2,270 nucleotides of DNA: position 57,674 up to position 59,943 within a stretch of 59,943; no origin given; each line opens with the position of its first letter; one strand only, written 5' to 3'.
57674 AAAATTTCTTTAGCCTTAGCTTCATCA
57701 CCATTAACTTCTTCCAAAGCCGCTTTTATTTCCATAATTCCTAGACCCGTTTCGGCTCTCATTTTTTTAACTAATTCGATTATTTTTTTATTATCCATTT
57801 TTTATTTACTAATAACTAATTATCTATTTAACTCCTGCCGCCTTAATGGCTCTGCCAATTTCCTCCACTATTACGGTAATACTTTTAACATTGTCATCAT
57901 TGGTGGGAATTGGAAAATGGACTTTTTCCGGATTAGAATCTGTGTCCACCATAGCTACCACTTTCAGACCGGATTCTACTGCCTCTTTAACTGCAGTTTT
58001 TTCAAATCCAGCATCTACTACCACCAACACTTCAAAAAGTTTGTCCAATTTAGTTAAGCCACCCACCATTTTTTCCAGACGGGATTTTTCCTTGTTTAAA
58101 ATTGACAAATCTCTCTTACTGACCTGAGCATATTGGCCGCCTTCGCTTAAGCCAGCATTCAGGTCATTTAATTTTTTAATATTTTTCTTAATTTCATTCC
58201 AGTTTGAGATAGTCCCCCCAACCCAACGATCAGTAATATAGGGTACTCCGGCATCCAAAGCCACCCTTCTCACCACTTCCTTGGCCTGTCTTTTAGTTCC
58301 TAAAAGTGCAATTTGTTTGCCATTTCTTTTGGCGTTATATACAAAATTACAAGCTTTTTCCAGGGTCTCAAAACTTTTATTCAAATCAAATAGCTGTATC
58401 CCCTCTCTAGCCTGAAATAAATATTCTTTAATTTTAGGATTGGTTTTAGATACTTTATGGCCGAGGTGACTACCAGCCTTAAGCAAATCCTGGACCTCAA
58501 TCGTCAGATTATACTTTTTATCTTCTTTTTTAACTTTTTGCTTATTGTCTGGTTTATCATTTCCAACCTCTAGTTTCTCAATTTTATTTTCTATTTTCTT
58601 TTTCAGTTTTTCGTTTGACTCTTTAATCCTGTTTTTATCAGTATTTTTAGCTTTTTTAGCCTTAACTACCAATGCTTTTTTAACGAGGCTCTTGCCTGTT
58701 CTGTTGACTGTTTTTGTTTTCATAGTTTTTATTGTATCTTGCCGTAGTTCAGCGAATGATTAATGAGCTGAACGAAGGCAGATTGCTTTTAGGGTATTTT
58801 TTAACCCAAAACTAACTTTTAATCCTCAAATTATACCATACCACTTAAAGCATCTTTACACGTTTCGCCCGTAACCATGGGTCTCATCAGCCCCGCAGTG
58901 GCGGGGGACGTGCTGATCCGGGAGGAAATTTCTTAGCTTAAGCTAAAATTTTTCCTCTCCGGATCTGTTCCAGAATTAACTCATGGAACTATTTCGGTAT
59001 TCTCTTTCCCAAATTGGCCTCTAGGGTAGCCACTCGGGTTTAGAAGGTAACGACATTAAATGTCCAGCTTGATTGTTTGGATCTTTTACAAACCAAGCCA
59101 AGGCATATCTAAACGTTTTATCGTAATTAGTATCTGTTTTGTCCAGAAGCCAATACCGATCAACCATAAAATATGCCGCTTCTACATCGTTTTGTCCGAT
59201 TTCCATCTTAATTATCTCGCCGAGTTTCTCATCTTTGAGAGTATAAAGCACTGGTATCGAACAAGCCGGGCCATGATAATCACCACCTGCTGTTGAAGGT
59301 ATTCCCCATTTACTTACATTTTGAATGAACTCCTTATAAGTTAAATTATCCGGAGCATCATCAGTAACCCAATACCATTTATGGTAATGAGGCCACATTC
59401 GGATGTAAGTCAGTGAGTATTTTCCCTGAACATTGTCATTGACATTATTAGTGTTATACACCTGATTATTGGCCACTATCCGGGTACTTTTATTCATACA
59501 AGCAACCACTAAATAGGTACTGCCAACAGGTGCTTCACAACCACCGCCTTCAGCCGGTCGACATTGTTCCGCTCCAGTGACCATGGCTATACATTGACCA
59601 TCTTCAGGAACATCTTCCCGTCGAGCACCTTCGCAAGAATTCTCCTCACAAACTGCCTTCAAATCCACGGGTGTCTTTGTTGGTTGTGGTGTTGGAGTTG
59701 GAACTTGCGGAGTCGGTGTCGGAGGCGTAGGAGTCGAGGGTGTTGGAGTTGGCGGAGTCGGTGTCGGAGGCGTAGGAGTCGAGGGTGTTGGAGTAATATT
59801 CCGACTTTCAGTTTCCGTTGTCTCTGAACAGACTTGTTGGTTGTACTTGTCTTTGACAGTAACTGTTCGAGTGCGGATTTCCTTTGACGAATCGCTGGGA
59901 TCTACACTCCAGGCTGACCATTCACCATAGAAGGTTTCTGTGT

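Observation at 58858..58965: Complete type III hammerhead ribozyme motif, preceded by a 51-nt hairpin, in the spacer upstream of rpsB-tsf-frr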

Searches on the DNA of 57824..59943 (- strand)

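Call 4: search_rna_families(source=window, start=58700, end=59100, threshold=evalue, max_evalue=10, show_alignments=6)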
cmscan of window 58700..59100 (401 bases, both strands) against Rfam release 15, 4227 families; matches with E-value up to 10: 9.
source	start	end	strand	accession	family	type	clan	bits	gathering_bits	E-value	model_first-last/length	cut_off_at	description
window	58716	58802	-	RF01842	mycoplasma_FSE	Cis-reg; frameshift_element;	-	27.6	88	0.34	1-87/87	no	mycoplasma ribosomal frameshift element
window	58755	58823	+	RF00538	snoCD11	Gene; snRNA; snoRNA; CD-box;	-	16.1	60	3.4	1-75/75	no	Small nucleolar RNA CD11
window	58987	59062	+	RF00736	mir-320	Gene; miRNA;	-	15.5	55.5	0.88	1-76/76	no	mir-320 microRNA precursor family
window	58914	58966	+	RF03714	MIR774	Gene; miRNA;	-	14.4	80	7.9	1-98/98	no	MIR774 microRNA precursor family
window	58915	58966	+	RF03363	mir-6129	Gene; miRNA;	-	14.1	114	9.6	1-92/92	no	mir-6129 microRNA precursor family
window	59066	59099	+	RF00207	K10_TLS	Cis-reg;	-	13.9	43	8.9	1-48/48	no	K10 transport/localisation element (TLS)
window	58908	58973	+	RF04164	MIR1507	Gene; miRNA;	-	13.6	73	4.5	1-107/107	no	MIR1507 microRNA precursor family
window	58929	58984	-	RF02699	Avashort_thermometer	Cis-reg; thermoregulator;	-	12.7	88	9.9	1-59/59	no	Avashort 5' UTR thermometer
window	58885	58898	-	RF01138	sR23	Gene; snRNA; snoRNA; CD-box;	-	9.2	45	9.3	41-54/54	no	Small nucleolar RNA sR23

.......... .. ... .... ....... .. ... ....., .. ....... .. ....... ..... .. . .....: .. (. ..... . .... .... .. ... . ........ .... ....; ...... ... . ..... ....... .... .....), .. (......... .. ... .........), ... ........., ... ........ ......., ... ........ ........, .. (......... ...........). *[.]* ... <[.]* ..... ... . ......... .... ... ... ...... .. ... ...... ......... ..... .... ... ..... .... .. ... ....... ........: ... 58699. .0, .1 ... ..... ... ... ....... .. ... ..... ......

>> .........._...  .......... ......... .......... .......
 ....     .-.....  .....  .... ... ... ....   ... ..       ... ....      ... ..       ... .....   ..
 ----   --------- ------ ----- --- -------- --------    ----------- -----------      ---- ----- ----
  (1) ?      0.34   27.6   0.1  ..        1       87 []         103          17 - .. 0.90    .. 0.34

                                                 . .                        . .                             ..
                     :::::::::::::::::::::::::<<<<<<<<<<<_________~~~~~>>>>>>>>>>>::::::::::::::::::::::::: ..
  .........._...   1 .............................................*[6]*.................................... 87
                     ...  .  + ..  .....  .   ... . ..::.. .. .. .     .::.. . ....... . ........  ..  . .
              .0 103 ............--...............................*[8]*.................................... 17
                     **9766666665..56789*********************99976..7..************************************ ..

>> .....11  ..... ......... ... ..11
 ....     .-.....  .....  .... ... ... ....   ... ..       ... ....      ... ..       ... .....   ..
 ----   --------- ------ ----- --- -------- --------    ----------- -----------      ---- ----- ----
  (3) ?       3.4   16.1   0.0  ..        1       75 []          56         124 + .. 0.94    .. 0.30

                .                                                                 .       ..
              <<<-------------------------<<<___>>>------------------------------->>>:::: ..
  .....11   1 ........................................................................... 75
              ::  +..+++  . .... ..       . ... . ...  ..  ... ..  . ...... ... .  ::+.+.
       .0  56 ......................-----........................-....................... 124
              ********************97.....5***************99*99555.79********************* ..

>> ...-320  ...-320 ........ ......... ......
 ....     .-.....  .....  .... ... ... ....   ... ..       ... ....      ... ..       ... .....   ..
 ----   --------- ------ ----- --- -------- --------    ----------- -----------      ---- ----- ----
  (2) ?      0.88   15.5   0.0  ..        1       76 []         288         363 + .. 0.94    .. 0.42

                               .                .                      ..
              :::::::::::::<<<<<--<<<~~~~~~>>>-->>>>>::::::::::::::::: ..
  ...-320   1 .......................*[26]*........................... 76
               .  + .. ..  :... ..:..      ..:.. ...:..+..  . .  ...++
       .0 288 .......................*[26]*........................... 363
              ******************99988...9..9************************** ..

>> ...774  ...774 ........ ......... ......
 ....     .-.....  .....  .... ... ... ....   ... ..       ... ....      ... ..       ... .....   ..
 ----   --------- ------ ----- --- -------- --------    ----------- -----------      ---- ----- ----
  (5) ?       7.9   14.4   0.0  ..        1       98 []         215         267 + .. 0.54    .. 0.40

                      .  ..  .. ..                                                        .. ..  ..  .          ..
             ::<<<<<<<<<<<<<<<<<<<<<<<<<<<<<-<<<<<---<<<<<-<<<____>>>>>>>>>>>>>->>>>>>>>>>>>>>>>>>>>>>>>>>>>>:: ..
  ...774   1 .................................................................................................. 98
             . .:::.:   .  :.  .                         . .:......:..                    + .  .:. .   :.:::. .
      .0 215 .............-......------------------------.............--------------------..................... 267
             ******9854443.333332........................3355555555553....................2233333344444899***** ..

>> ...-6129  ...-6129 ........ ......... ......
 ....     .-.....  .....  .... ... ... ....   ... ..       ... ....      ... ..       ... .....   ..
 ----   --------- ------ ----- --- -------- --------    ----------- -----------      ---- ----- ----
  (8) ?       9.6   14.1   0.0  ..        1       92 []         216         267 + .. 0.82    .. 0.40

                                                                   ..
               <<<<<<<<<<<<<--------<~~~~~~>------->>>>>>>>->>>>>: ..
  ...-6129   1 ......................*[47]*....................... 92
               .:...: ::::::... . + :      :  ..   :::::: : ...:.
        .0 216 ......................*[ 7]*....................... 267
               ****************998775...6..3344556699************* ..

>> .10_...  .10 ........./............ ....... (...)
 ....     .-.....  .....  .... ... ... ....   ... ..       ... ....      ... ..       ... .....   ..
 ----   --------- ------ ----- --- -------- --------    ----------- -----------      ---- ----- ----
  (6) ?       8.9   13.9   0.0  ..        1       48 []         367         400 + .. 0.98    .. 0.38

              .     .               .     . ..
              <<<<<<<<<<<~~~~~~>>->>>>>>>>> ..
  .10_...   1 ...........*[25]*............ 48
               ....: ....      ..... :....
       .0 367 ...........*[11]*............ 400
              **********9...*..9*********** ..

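Call 9: search_rna_families(source=window, start=58845, end=58925, threshold=evalue, max_evalue=10, show_alignments=6)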
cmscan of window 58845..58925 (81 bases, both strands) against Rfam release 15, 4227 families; matches with E-value up to 10: 4.
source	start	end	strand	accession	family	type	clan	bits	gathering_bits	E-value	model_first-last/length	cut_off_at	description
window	58857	58914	-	RF00008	Hammerhead_3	Gene; ribozyme;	CL00010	26.9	48.5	0.00022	1-54/54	no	Hammerhead ribozyme (type III)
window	58858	58913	+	RF04247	bZIP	Gene; sRNA;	-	13.8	41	3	1-72/72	no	bZIP non canonical Hac1/Xbp1 intron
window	58885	58898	-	RF01138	sR23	Gene; snRNA; snoRNA; CD-box;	-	13.4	45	0.12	41-54/54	no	Small nucleolar RNA sR23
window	58866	58892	+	RF02216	ZNFX1-AS1_2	Gene; lncRNA;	-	7.1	45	6.5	67-93/93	no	ZNFX1 antisense RNA 1 conserved region 2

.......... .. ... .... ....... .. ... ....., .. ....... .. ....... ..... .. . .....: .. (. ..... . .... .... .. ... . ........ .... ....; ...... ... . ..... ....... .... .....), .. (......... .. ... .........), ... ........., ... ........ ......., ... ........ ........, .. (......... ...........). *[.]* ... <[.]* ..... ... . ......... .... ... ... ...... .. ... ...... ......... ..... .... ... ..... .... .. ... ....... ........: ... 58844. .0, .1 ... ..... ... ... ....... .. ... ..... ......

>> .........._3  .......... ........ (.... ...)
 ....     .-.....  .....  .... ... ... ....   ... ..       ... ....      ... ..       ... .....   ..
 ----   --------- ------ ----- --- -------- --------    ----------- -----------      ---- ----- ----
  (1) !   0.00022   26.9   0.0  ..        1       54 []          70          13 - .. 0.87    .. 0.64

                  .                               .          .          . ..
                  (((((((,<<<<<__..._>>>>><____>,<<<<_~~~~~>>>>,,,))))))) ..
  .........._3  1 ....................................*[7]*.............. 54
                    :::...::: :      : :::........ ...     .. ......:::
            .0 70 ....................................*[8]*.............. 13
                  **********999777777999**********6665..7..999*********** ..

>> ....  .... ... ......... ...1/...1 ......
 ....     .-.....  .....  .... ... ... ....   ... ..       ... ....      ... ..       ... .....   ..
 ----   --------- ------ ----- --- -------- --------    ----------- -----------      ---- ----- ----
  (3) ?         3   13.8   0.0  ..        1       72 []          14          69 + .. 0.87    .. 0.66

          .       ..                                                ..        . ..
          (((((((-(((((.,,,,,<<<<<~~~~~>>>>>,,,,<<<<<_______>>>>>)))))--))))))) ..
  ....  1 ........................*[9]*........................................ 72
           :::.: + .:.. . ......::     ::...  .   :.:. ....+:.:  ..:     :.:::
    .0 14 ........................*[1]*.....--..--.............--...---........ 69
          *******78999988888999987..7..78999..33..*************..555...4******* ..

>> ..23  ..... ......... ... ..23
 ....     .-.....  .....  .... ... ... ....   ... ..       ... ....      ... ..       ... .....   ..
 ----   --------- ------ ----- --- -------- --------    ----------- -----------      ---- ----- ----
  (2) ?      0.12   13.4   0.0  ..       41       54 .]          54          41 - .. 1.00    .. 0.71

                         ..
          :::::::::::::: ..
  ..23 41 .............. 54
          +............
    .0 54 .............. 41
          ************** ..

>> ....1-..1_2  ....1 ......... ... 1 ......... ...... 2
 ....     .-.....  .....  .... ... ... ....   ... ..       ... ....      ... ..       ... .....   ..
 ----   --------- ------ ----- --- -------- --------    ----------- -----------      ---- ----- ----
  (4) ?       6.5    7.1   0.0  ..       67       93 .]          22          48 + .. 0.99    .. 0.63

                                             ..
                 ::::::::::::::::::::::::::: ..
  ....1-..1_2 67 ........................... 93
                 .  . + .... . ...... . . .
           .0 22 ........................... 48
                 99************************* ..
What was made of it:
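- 58858..58913 (-): Type III hammerhead ribozyme motif, 56 nt. Predicted cleavage is 3' of C17 (58907). RF00008 aligns over the full model at 26.9 bits (call 9).
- Closest known: Viroid and satellite-RNA type III hammerheads. Same: RF00008 aligns over its full length, positions 1-54 (call 9).
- Checked: The RF00008 score rescales to about 4e-5 for that model alone over the window (call 9).
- It falls below the RF00008 gathering score (call 9).
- Tried and rejected: The hammerhead hit was lost to the speed filters and appeared only in an 81-nt search (calls 4, 9).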

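Call 32: search_dna_similar(query=window:58830-59943:-, collection=phages, mode=distant, max_evalue=0.01)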
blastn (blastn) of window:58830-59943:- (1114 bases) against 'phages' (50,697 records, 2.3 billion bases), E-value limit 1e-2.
No match.

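Call 52: search_rna_families(sources=[L142, L025, L088, L051, L084, L040, L046, L107, L041, L132, L143, L071, L111, L122, L035, L115, L117, L095, L059, L127], threshold=gathering)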
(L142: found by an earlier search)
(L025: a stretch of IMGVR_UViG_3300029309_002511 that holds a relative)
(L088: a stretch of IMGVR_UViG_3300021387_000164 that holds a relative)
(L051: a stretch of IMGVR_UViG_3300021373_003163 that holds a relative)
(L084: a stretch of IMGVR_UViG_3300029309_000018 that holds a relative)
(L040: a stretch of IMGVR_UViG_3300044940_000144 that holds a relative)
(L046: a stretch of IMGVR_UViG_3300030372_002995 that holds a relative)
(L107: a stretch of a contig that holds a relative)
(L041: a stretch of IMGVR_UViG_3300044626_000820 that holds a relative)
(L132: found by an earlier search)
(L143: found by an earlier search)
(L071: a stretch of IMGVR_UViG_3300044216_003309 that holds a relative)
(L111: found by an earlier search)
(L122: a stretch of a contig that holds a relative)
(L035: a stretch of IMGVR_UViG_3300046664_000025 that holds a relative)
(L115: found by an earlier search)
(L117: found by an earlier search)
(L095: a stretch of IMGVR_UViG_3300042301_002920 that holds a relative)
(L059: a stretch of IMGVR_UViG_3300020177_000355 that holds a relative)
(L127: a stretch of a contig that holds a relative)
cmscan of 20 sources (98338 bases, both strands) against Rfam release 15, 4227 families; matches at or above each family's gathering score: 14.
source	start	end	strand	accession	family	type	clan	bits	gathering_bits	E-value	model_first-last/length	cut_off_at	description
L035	3649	3729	-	RF02276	Hammerhead_II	Gene; ribozyme;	CL00010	58.1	37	3.2e-09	1-66/66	no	Hammerhead ribozyme (type II)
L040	316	397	-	RF00005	tRNA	Gene; tRNA;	CL00001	53.6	29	1.5e-08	1-71/71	no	tRNA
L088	857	913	-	RF00008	Hammerhead_3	Gene; ribozyme;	CL00010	52.6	48.5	1.4e-08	1-54/54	no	Hammerhead ribozyme (type III)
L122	5560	5624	+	RF02276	Hammerhead_II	Gene; ribozyme;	CL00010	50.8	37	2.6e-07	1-66/66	no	Hammerhead ribozyme (type II)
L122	5088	5149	+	RF02276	Hammerhead_II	Gene; ribozyme;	CL00010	49.2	37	6.9e-07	1-66/66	no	Hammerhead ribozyme (type II)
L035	3936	3998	-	RF02276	Hammerhead_II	Gene; ribozyme;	CL00010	47.1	37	2.4e-06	1-66/66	no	Hammerhead ribozyme (type II)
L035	4586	4656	-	RF02276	Hammerhead_II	Gene; ribozyme;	CL00010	46.5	37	3.6e-06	1-66/66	no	Hammerhead ribozyme (type II)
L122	4777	4843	+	RF02276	Hammerhead_II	Gene; ribozyme;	CL00010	44.6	37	1.1e-05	1-66/66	no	Hammerhead ribozyme (type II)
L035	163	228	-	RF02276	Hammerhead_II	Gene; ribozyme;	CL00010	43.2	37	2.5e-05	1-66/66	no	Hammerhead ribozyme (type II)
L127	3995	4062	+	RF00005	tRNA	Gene; tRNA;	CL00001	43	29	1.3e-05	1-71/71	no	tRNA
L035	5049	5111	-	RF02276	Hammerhead_II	Gene; ribozyme;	CL00010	42.1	37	4.9e-05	1-66/66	no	Hammerhead ribozyme (type II)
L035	5115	5185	-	RF02276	Hammerhead_II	Gene; ribozyme;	CL00010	42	37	5.4e-05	1-66/66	no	Hammerhead ribozyme (type II)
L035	2928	2993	-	RF02276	Hammerhead_II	Gene; ribozyme;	CL00010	41.6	37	6.8e-05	1-66/66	no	Hammerhead ribozyme (type II)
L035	2271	2334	-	RF02276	Hammerhead_II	Gene; ribozyme;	CL00010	41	37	9.4e-05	1-66/66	no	Hammerhead ribozyme (type II)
